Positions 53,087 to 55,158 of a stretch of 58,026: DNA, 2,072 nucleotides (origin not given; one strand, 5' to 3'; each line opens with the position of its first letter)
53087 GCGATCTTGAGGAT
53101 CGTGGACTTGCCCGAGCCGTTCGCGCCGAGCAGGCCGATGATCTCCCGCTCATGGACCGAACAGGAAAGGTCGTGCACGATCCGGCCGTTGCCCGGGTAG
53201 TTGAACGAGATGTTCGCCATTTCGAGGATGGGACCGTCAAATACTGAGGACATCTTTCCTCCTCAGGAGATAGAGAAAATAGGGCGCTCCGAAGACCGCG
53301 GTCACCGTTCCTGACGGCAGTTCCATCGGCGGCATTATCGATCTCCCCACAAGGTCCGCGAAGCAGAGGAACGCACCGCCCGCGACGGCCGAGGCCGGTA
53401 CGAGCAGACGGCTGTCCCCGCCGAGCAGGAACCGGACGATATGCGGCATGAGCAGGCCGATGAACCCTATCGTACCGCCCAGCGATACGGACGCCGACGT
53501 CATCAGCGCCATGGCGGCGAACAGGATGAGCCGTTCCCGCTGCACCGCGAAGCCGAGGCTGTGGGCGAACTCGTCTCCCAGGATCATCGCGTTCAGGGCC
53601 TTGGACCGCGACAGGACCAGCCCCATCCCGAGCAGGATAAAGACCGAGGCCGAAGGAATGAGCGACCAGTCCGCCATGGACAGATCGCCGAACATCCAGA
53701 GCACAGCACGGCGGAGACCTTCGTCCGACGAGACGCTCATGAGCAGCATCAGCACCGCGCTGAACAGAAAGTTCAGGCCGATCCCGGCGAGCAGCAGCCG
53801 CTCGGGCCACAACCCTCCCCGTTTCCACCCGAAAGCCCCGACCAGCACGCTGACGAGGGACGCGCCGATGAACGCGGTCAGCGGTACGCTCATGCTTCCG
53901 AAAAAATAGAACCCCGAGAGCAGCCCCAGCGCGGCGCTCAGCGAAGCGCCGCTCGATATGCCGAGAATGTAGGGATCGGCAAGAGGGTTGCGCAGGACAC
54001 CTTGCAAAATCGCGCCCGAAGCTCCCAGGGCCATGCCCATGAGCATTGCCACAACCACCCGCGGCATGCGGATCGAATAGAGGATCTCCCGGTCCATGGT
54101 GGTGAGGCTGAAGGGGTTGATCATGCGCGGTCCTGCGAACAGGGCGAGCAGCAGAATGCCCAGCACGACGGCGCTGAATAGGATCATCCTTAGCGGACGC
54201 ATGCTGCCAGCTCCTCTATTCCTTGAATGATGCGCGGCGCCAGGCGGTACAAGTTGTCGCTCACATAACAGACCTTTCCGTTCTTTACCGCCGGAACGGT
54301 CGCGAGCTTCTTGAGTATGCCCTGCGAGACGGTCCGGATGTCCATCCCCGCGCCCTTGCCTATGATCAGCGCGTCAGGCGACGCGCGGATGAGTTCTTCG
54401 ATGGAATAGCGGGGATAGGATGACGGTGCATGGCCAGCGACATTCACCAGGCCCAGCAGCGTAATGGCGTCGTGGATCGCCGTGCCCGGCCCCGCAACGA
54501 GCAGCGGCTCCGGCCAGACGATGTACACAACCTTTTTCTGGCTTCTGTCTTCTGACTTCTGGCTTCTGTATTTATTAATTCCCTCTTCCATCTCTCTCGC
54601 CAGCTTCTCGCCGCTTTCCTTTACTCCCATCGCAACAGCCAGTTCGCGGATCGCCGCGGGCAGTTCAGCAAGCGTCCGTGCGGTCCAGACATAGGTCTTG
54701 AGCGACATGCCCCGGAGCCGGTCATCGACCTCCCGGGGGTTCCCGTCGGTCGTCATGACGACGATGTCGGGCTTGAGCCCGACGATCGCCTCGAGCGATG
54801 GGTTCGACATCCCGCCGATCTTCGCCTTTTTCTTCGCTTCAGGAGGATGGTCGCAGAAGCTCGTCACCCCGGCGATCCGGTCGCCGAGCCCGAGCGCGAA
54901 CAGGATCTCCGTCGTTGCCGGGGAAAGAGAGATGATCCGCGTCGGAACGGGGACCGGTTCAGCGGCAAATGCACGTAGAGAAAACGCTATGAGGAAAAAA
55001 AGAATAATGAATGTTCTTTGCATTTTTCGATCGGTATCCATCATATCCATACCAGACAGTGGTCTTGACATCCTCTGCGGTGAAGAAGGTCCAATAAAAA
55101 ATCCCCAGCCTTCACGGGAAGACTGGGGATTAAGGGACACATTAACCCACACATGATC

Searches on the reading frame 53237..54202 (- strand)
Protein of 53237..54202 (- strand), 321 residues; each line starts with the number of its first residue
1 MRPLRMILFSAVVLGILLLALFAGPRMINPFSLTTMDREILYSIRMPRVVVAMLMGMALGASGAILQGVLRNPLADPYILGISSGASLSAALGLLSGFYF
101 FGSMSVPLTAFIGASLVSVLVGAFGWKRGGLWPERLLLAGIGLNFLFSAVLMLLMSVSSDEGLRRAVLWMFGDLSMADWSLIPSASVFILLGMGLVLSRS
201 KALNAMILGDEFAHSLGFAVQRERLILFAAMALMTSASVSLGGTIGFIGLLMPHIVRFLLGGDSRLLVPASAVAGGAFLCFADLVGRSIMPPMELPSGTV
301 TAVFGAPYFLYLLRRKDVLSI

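Call 42: search_protein_families(library=ncbifam, proteins=[window:53237-54202:-], max_evalue=1e-10)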
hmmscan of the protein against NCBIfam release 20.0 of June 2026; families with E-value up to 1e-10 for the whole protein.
window:53237-54202:- (321 aa): 16 families
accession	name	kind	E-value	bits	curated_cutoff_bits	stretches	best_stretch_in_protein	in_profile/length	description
NF007081.0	PRK09535.1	equivalog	1.4e-73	248.4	461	1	30-319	80-364/366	vitamin B12 ABC transporter permease BtuC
NF003001.0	PRK03784.1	equivalog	1.4e-67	228.2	334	1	6-317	19-329/332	vitamin B12 ABC transporter permease BtuC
TIGR03869.1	F420-0_ABCperm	hypoth_equivalog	4.2e-62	210.3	437.35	1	32-316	40-321/325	putative F420-0 ABC transporter permease subunit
NF007871.0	PRK10577.2-2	equivalog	2.4e-61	208.1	899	1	35-316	398-676/679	Fe(3+)-hydroxamate ABC transporter permease FhuB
NF007299.0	PRK09777.1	equivalog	1.5e-57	195.3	406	1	27-315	33-316/318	Fe(3+) dicitrate ABC transporter permease subunit FecD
NF007866.0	PRK10577.1-2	equivalog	9.3e-57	192.8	554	1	7-316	357-663/666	Fe(3+)-hydroxamate ABC transporter permease FhuB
NF007867.0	PRK10577.1-3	subfamily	1.6e-56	192.1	849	1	41-316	432-705/710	Fe(3+)-hydroxamate ABC transporter permease FhuB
NF007872.0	PRK10577.2-3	equivalog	5.5e-53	180.3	727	1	8-318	24-333/676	Fe(3+)-hydroxamate ABC transporter permease FhuB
NF008407.0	PRK11228.1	equivalog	1.7e-52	178.4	396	1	35-316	48-329/330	iron-dicitrate ABC transporter permease FecC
NF007870.0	PRK10577.2-1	equivalog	2.1e-50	172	1355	1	32-315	391-672/678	Fe(3+)-hydroxamate ABC transporter permease FhuB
NF007873.0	PRK10577.2-4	equivalog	3.1e-50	171.6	1012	1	6-314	337-641/646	Fe(3+)-hydroxamate ABC transporter permease FhuB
NF007760.0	PRK10441.1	equivalog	1.9e-48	165.3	428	1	36-317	51-330/335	Fe(3+)-siderophore ABC transporter permease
NF007759.0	PRK10440.1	equivalog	4.8e-40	137.8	422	1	41-315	55-325/330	iron-enterobactin ABC transporter permease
NF007868.0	PRK10577.1-5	equivalog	1.6e-39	136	943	1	12-316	363-664/666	Fe(3+)-hydroxamate ABC transporter permease FhuB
NF007865.0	PRK10577.1-1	equivalog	1.3e-36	126.4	1107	1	41-316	386-658/660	Fe(3+)-hydroxamate ABC transporter permease FhuB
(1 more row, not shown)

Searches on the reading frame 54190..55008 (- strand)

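Call 42: search_protein_families(library=ncbifam, proteins=[window:54190-55008:-], max_evalue=1e-10)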
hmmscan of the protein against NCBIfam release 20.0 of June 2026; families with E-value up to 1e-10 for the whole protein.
window:54190-55008:- (272 aa): 5 families
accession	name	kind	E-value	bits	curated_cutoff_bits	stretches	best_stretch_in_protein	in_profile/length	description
NF002894.0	PRK03379.1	equivalog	2.9e-31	108.6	234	1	10-268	11-259/266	vitamin B12 ABC transporter substrate-binding protein BtuF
NF038402.1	TroA_like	subfamily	3.6e-24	85.6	30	1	24-216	1-185/219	helical backbone metal receptor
TIGR04281.1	peripla_PGF_1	equivalog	7.8e-23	81.2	325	1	22-270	21-263/330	PGF-CTERM-anchored ABC transporter substrate-binding protein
TIGR03659.1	IsdE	equivalog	2.6e-18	66.3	298.65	1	23-254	39-272/292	heme ABC transporter substrate-binding protein IsdE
TIGR03868.1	F420-O_ABCperi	hypoth_equivalog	4.4e-12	45.8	392.4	1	21-216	16-227/287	putative F420-0 ABC transporter substrate-binding protein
